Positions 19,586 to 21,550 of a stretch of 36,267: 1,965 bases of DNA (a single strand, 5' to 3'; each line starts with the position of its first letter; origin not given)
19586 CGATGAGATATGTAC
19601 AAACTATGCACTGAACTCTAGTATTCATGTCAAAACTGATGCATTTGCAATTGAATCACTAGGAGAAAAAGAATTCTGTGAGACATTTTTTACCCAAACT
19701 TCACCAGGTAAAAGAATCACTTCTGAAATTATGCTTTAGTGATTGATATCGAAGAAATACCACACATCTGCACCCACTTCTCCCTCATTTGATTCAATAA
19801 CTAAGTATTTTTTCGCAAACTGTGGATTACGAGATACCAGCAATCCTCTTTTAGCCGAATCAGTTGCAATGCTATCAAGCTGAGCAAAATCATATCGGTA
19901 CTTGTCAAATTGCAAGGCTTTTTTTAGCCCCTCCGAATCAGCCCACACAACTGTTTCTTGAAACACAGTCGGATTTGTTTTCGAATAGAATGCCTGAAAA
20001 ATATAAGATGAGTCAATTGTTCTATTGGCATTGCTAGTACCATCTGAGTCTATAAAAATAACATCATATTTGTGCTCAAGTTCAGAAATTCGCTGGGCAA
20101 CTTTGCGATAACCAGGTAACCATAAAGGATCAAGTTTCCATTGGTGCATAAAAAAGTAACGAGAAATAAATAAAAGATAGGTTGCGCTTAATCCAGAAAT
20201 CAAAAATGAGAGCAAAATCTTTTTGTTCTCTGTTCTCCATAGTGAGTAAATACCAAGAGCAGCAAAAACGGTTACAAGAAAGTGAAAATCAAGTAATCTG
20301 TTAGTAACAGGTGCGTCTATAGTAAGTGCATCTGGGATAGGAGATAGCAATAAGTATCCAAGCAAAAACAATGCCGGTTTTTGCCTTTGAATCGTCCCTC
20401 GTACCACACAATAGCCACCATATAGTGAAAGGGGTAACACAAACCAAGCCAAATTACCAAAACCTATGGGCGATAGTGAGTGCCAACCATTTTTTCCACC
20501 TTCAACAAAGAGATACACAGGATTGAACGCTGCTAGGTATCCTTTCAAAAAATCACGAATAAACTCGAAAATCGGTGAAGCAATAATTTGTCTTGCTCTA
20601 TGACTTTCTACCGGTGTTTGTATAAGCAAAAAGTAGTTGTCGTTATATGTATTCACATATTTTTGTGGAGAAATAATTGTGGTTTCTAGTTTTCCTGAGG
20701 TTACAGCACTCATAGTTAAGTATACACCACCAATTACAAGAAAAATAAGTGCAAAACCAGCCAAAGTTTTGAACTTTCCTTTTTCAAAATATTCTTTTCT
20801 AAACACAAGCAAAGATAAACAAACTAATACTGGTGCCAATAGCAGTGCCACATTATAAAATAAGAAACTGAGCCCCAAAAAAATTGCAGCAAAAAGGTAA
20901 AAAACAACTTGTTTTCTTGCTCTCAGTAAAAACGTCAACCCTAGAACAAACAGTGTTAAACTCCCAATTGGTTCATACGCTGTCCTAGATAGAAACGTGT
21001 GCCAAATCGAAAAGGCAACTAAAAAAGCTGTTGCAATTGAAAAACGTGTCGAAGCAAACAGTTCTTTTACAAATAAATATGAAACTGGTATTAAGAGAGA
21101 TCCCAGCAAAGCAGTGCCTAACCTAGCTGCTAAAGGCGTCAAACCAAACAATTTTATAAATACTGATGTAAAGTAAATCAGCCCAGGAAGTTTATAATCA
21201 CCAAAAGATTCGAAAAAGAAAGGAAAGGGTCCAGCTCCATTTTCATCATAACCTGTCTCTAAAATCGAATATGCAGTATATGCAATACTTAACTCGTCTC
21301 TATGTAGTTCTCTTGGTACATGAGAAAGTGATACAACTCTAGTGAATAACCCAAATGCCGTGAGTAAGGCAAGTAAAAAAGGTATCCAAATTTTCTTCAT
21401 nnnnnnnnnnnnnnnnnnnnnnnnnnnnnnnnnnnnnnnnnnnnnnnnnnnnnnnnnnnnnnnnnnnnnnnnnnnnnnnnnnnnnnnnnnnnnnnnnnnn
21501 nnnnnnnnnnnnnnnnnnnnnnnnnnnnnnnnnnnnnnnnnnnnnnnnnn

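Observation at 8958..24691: Seven intact ArnT/PMT-like paralogues share a four-part signature plus a C-terminal soluble domain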

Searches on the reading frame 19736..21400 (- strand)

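Call 4: search_protein_families(library=pfam, proteins=[window:19736-21400:-], max_evalue=0.01)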
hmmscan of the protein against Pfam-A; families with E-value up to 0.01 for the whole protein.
window:19736-21400:- (554 aa): 2 families
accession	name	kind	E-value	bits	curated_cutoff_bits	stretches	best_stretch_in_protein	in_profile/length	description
PF13231.12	PMT_2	-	6.9e-07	30.1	26.1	1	72-221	4-154/160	Dolichyl-phosphate-mannose-protein mannosyltransferase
PF02366.24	PMT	-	0.0034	17.4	22.7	1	14-211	4-212/245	Dolichyl-phosphate-mannose-protein mannosyltransferase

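Call 9: search_protein_families(library=ncbifam, proteins=[window:19736-21400:-], max_evalue=0.01)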
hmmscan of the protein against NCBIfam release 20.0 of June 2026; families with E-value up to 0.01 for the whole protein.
window:19736-21400:- (554 aa): 0 families
